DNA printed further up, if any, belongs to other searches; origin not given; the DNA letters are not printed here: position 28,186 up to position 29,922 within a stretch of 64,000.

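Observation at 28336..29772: Catalytically dead RNase III paralogue with two dsRNA-binding domains directly upstream of the real rnc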

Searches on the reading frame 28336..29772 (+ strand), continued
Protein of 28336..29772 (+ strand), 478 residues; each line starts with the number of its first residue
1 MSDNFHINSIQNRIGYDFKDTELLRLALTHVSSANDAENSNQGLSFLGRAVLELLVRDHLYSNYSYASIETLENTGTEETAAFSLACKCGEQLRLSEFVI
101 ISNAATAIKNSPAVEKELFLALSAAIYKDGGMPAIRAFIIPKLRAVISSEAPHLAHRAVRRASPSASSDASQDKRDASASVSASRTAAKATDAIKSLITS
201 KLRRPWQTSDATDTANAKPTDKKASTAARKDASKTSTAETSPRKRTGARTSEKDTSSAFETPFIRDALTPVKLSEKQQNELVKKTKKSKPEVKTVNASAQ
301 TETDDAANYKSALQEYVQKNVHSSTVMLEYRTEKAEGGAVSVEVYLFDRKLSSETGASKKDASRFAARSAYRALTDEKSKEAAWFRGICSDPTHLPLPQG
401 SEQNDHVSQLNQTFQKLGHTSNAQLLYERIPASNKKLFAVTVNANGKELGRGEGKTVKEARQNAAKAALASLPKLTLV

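Call 30: find_encoding_contigs(protein=P0007, flank=5000, max_places=2)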
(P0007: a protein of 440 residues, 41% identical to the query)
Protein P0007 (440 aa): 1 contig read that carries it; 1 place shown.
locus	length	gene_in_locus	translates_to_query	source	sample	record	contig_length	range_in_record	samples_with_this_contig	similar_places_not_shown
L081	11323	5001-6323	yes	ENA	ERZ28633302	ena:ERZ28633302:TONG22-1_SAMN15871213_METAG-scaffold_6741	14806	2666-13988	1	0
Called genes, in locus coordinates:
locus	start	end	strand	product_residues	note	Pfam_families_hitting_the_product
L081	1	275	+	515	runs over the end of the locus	PF02481:DNA_processg_A, PF18306:LDcluster4 (faint)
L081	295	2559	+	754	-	PF01751:Toprim, PF01131:Topoisom_bac, PF01396:Zn_ribbon_Top1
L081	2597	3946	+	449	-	PF01134:GIDA, PF01262:AlaDh_PNT_C (faint), PF01266:DAO (weak), PF13450:NAD_binding_8 (faint)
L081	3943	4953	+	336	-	PF02504:FA_synthesis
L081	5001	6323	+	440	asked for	PF14622:Ribonucleas_3_3, PF00636:Ribonuclease_3 (weak), PF00035:dsrm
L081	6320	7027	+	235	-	PF14622:Ribonucleas_3_3, PF00636:Ribonuclease_3, PF00035:dsrm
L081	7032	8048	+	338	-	PF04055:Radical_SAM, PF16199:Radical_SAM_C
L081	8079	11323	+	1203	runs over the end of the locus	PF02463:SMC_N, PF13175:AAA_15, PF13304:AAA_21 (weak), PF13476:AAA_23, PF24161:CCDC39 (faint), PF06470:SMC_hinge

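Call 31: find_encoding_contigs(protein=P0009, flank=5000, max_places=2)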
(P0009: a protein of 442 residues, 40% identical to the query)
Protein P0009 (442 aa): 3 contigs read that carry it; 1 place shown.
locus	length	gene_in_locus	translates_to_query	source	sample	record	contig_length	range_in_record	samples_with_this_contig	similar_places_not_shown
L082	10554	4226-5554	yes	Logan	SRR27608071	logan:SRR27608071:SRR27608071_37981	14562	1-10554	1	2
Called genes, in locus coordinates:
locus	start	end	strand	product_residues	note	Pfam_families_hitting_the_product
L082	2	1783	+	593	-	?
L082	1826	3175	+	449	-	PF01134:GIDA, PF01266:DAO (weak), PF13450:NAD_binding_8 (faint)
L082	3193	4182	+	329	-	PF02504:FA_synthesis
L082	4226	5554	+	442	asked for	PF14622:Ribonucleas_3_3, PF00636:Ribonuclease_3 (weak), PF00035:dsrm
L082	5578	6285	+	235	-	PF14622:Ribonucleas_3_3, PF00636:Ribonuclease_3, PF00035:dsrm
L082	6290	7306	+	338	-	PF04055:Radical_SAM, PF16199:Radical_SAM_C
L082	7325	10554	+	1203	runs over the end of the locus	PF02463:SMC_N, PF13304:AAA_21 (weak), PF13476:AAA_23, PF24161:CCDC39 (faint), PF25762:HAUS1 (weak), PF06470:SMC_hinge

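Call 32: predict_structure(alignment_id=A2)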
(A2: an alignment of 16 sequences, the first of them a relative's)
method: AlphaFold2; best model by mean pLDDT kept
length: 478 residues; sequences in the alignment: 16
mean_pLDDT: 68.8   pTM: 0.38
mean pLDDT of the five models: 68.8, 66.8, 62.0, 57.3, 52.3
residues with pLDDT >= 90: 112; 70-90: 172; 50-70: 38; < 50: 156
segments of 3 or more residues with pLDDT < 50: 1-3, 160-274, 280-304, 398-403, 475-478
pLDDT, mean of each block of 10 residues (from residue 1): 65 89 89 70 91 90 79 59 84 86 86 91 94 93 88 63 34 33 33 41 33 40 38 38 35 33 35 46 44 33 57 89 84 88 92 92 92 89 86 56 71 77 81 89 87 91 90 51
secondary structure, 60 per line:
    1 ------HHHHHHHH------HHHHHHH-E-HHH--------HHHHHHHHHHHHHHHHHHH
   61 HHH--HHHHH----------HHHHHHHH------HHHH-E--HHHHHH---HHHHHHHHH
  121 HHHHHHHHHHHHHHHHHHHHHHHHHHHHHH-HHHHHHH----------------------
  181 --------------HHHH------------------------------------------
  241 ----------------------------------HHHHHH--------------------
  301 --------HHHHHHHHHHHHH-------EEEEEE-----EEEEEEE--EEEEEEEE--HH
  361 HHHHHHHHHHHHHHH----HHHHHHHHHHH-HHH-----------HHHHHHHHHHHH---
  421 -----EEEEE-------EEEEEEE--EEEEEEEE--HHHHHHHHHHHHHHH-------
elements in order: H7-14 H21-27 H42-63 H66-70 H81-88 H95-98 H103-108 H112-150 H152-158 H195-198 H275-280 H309-321 E329-334 E340-346 E349-356 H359-375 H380-390 H406-417 E426-430 E438-444 E447-454 H457-471

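Call 33: find_encoding_contigs(protein=P0002, flank=5000, max_places=2)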
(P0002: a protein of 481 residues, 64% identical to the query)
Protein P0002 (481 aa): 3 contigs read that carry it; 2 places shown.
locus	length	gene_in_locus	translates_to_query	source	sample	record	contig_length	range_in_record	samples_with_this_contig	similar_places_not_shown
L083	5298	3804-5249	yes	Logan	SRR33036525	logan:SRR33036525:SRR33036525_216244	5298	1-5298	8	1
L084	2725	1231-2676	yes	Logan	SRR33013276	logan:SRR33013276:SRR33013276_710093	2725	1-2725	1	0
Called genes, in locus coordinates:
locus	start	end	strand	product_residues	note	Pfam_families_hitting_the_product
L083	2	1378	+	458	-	?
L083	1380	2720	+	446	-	PF01134:GIDA, PF01266:DAO (faint), PF13450:NAD_binding_8 (faint)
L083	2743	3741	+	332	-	PF02504:FA_synthesis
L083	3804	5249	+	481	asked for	PF14622:Ribonucleas_3_3, PF00636:Ribonuclease_3 (faint), PF00035:dsrm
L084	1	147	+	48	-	?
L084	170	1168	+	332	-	PF02504:FA_synthesis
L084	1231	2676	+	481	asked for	PF14622:Ribonucleas_3_3, PF00636:Ribonuclease_3 (faint), PF00035:dsrm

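Call 36: fold_search(model_id=the predicted structure, library=pdb)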
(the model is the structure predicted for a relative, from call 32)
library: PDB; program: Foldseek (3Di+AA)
matches with E <= 10: 664; with E <= 0.001: 70
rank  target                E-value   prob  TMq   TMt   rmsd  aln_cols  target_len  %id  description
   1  1o0w_A                3.8e-09  1.00  0.26  0.50  20.1       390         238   18  Crystal structure of Ribonuclease III (TM1102) from Thermotoga maritima at 2.0 A resolution (released 2002-11-13)
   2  1o0w_B                4.0e-09  1.00  0.27  0.52  20.0       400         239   18  Crystal structure of Ribonuclease III (TM1102) from Thermotoga maritima at 2.0 A resolution (released 2002-11-13)
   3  3o2r_B                2.3e-07  1.00  0.25  0.78   3.0       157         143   24  Structural flexibility in region involved in dimer formation of nuclease domain of Ribonuclase III (rnc) from Campylob (released 2010-08-04)
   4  1rc7_A                2.9e-07  1.00  0.24  0.48  14.2       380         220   17  Crystal structure of RNase III Mutant E110K from Aquifex Aeolicus complexed with ds-RNA at 2.15 Angstrom Resolution (released 2004-03-30)
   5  2ez6_A                3.3e-07  1.00  0.23  0.46  15.0       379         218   17  Crystal structure of Aquifex aeolicus RNase III (D44N) complexed with product of double-stranded RNA processing (released 2006-02-07)
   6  1yz9_B                4.3e-07  1.00  0.24  0.48  15.6       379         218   17  Crystal structure of RNase III mutant E110Q from Aquifex aeolicus complexed with double stranded RNA at 2.1-Angstrom R (released 2005-11-22)
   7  2nue_B                5.8e-07  1.00  0.24  0.48  13.6       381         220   17  Crystal structure of RNase III from Aquifex aeolicus complexed with ds-RNA at 2.9-Angstrom Resolution (released 2007-11-20)
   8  3n3w_B                7.1e-07  1.00  0.24  0.74   4.5       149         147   24  2.2 Angstrom Resolution Crystal Structure of Nuclease Domain of Ribonuclase III (rnc) from Campylobacter jejuni (released 2010-06-02)
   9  2nue_A                8.7e-07  1.00  0.23  0.47  13.8       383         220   17  Crystal structure of RNase III from Aquifex aeolicus complexed with ds-RNA at 2.9-Angstrom Resolution (released 2007-11-20)
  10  1yyo_B                9.7e-07  1.00  0.22  0.45  14.3       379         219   17  Crystal structure of RNase III mutant E110K from Aquifex aeolicus complexed with double-stranded RNA at 2.9-Angstrom R (released 2005-11-22)
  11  3o2r_A                1.0e-06  1.00  0.25  0.77   3.2       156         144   25  Structural flexibility in region involved in dimer formation of nuclease domain of Ribonuclase III (rnc) from Campylob (released 2010-08-04)
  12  3n3w_A                1.1e-06  1.00  0.25  0.76   4.0       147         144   25  2.2 Angstrom Resolution Crystal Structure of Nuclease Domain of Ribonuclase III (rnc) from Campylobacter jejuni (released 2010-06-02)
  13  1yz9_A                1.1e-06  1.00  0.23  0.46  15.7       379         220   17  Crystal structure of RNase III mutant E110Q from Aquifex aeolicus complexed with double stranded RNA at 2.1-Angstrom R (released 2005-11-22)
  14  2nug_A                1.2e-06  1.00  0.23  0.46  14.7       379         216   17  Crystal structure of RNase III from Aquifex aeolicus complexed with ds-RNA at 1.7-Angstrom Resolution (released 2007-11-20)
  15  7r97_A                1.5e-06  1.00  0.25  0.52  15.3       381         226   12  Crystal structure of postcleavge complex of Escherichia coli RNase III (released 2022-07-20)
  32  2a11                  2.3e-05  1.00  0.25  0.71   3.7       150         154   25  Crystal Structure of Nuclease Domain of Ribonuclase III from Mycobacterium Tuberculosis (released 2005-07-05)
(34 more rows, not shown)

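Call 46: search_protein_families(library=pfam, proteins=[P0078, P0086, P0083, P0121, P0075, P0054, P0070], max_evalue=0.001)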
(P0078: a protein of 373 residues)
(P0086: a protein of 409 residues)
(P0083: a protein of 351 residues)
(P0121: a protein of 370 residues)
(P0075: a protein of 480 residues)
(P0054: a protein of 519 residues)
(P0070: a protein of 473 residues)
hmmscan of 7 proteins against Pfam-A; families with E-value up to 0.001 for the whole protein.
P0078 (373 aa): 4 families
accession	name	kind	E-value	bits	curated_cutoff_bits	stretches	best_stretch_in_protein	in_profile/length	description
PF14622.11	Ribonucleas_3_3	-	1.8e-30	106.2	35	1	30-153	2-125/128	Ribonuclease-III-like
PF00636.31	Ribonuclease_3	-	5.8e-23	82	27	1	51-140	1-102/102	Ribonuclease III domain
PF00035.32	dsrm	-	2.4e-18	66.9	23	1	168-233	1-66/66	Double-stranded RNA binding motif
PF22935.1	RM44_endonuclase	-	9.6e-05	22.9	27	1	44-135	53-139/139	Large ribosomal subunit protein mL44, endonuclease domain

P0086 (409 aa): 4 families
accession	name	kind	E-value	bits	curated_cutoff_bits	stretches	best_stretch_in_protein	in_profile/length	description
PF00035.32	dsrm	-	2.9e-46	156.3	23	3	157-219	1-65/66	Double-stranded RNA binding motif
PF14622.11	Ribonucleas_3_3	-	1.4e-28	100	35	1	24-148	1-126/128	Ribonuclease-III-like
PF00636.31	Ribonuclease_3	-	1.1e-20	74.7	27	1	48-134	1-102/102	Ribonuclease III domain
PF24995.1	DSRM_2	-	1.6e-10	41.7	27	0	372-408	42-78/79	dsRNA binding domain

P0083 (351 aa): 4 families
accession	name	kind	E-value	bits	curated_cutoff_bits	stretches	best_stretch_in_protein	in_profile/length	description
PF14622.11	Ribonucleas_3_3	-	2.4e-30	105.7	35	1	19-145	1-126/128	Ribonuclease-III-like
PF00636.31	Ribonuclease_3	-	7.7e-23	81.7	27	1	42-131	1-102/102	Ribonuclease III domain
PF00035.32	dsrm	-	1.2e-18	67.9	23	1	283-349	1-66/66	Double-stranded RNA binding motif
PF14709.13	DND1_DSRM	-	4.5e-05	24.1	25.7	1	284-347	4-77/80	double strand RNA binding domain from DEAD END PROTEIN 1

P0121 (370 aa): 3 families
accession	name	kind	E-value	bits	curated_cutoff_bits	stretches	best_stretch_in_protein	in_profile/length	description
PF14622.11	Ribonucleas_3_3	-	3.1e-28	98.9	35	1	35-158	2-124/128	Ribonuclease-III-like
PF00636.31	Ribonuclease_3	-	1.2e-21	77.8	27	1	57-144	1-101/102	Ribonuclease III domain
PF00035.32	dsrm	-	3.2e-12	47.3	23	1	304-369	1-66/66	Double-stranded RNA binding motif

P0075 (480 aa): 6 families
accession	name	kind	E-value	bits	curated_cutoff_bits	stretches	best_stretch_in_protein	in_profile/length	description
PF14622.11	Ribonucleas_3_3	-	6.4e-64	214.3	35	2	25-149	2-127/128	Ribonuclease-III-like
PF00636.31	Ribonuclease_3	-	2.3e-44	150.8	27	2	44-134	1-102/102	Ribonuclease III domain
PF00035.32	dsrm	-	9.5e-35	119.4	23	2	162-227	1-65/66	Double-stranded RNA binding motif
PF24995.1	DSRM_2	-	7.3e-10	39.6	27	1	164-227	21-76/79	dsRNA binding domain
PF22935.1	RM44_endonuclase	-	1.1e-07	32.4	27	0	248-368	10-139/139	Large ribosomal subunit protein mL44, endonuclease domain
PF14709.13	DND1_DSRM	-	0.00065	20.4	25.7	0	161-205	2-46/80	double strand RNA binding domain from DEAD END PROTEIN 1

P0054 (519 aa): 3 families
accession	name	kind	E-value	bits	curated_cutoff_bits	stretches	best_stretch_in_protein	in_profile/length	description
PF00035.32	dsrm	-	2.4e-21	76.5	23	2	451-517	1-66/66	Double-stranded RNA binding motif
PF14622.11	Ribonucleas_3_3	-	1.4e-13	51.6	35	1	22-137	3-121/128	Ribonuclease-III-like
PF00636.31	Ribonuclease_3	-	8e-06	27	27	1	41-128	2-102/102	Ribonuclease III domain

P0070 (473 aa): 2 families
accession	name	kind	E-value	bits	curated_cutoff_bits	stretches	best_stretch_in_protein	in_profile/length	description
PF00035.32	dsrm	-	6.8e-18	65.4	23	2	406-470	2-66/66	Double-stranded RNA binding motif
PF14622.11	Ribonucleas_3_3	-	0.00062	20.4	35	0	33-128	20-120/128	Ribonuclease-III-like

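Call 47: find_related_loci(query=A3, collection=metagenome_contigs, flank=4000)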
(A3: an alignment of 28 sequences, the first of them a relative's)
Query A3 (478 aa) in metagenome_contigs; peptide patterns used: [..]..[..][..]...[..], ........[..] (x = any residue, [..] = any of these).
600 stretches matched a pattern (row limit reached: there are more); 437 encode a relative of the query (tblastn E <= 1e-3); the best 80 are kept; 80 distinct loci.
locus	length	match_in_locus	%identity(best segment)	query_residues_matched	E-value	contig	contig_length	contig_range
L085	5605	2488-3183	34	7-381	8e-17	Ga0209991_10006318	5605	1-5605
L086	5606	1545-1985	33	6-147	1e-16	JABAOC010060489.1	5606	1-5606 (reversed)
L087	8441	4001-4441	33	6-147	3e-16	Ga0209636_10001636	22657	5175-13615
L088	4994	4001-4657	33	7-469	2e-16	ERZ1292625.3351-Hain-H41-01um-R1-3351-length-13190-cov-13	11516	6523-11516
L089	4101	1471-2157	33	7-378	2e-16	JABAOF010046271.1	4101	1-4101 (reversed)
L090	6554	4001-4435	35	7-151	3e-16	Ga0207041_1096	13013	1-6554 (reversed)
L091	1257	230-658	37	8-145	3e-16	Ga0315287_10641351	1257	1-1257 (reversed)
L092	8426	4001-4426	34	7-143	3e-15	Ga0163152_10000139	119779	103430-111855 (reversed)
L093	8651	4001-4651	35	10-470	4e-15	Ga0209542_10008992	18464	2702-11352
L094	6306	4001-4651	35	10-470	4e-15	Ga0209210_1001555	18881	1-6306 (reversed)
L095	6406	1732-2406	34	2-379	4e-15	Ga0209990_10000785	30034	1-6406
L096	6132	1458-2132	34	2-379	4e-15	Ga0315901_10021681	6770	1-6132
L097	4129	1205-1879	34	2-379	4e-15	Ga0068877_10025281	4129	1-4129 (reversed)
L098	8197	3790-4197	34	2-140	6e-15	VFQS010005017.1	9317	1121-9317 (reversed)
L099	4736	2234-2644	34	7-143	6e-15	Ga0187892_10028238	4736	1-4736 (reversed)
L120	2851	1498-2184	30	9-380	1e-12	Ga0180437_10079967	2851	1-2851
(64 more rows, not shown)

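Call 48: find_encoding_contigs(protein=P0008, flank=4000, max_places=2)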
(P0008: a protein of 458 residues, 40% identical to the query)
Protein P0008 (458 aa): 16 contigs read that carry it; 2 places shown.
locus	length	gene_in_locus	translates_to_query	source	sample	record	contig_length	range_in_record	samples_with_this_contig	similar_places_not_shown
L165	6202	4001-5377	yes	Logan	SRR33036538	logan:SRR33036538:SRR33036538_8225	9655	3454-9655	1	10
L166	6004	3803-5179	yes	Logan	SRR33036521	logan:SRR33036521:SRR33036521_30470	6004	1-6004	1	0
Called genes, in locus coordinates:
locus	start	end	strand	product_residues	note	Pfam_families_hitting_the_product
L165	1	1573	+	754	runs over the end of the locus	PF01751:Toprim, PF01131:Topoisom_bac, PF01396:Zn_ribbon_Top1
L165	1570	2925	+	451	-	PF01134:GIDA, PF01266:DAO (weak), PF13450:NAD_binding_8 (weak)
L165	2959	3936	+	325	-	PF02504:FA_synthesis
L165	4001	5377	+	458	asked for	PF14622:Ribonucleas_3_3, PF00035:dsrm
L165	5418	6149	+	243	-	PF22935:RM44_endonuclase (weak), PF14622:Ribonucleas_3_3, PF00636:Ribonuclease_3, PF00035:dsrm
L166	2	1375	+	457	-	?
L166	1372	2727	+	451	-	PF01134:GIDA, PF01266:DAO (weak), PF13450:NAD_binding_8 (weak)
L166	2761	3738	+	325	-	PF02504:FA_synthesis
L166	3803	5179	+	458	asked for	PF14622:Ribonucleas_3_3, PF00035:dsrm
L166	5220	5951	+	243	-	PF22935:RM44_endonuclase (weak), PF14622:Ribonucleas_3_3, PF00636:Ribonuclease_3, PF00035:dsrm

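Call 49: find_encoding_contigs(protein=P0012, flank=4000, max_places=1)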
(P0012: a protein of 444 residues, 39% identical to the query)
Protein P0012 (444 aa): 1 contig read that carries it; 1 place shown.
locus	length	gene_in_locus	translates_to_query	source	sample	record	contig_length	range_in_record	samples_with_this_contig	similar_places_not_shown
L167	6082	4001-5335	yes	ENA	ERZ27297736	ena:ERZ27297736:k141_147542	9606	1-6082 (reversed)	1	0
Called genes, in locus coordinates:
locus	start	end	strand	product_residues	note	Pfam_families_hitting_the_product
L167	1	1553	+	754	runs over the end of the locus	PF01751:Toprim, PF01131:Topoisom_bac, PF01396:Zn_ribbon_Top1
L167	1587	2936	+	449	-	PF01134:GIDA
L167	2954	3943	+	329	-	PF02504:FA_synthesis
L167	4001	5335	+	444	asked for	PF14622:Ribonucleas_3_3, PF00035:dsrm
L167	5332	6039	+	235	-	PF14622:Ribonucleas_3_3, PF00636:Ribonuclease_3, PF00035:dsrm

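Call 50: find_encoding_contigs(protein=P0004, flank=4000, max_places=1)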
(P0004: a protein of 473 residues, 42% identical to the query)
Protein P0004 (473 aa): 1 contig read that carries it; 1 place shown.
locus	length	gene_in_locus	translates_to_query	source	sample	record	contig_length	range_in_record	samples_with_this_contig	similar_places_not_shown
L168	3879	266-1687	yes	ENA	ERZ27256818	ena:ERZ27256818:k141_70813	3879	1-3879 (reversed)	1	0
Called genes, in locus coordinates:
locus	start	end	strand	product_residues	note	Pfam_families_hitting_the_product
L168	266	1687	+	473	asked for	PF14622:Ribonucleas_3_3 (weak), PF00035:dsrm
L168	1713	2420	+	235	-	PF14622:Ribonucleas_3_3, PF00636:Ribonuclease_3, PF00035:dsrm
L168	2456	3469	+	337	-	PF04055:Radical_SAM, PF16199:Radical_SAM_C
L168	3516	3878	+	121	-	?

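Call 51: list_cluster_members(proteins=[P0001, P0006, P0014])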
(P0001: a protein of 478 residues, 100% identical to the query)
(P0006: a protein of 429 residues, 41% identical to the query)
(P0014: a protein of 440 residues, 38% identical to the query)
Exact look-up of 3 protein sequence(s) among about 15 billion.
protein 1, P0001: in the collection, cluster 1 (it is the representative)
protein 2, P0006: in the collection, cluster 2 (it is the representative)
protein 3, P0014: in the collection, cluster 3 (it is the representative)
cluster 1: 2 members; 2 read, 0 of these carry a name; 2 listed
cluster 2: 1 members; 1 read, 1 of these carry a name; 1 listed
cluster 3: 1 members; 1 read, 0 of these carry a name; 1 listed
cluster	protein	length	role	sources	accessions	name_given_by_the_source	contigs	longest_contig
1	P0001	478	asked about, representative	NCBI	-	-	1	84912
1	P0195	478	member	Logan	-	-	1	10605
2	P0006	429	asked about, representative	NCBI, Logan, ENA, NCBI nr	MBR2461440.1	MAG: hypothetical protein IKB34_09455 [Clostridia bacterium] | hypothetical protein [Clostridia bacterium]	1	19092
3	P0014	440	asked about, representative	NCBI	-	-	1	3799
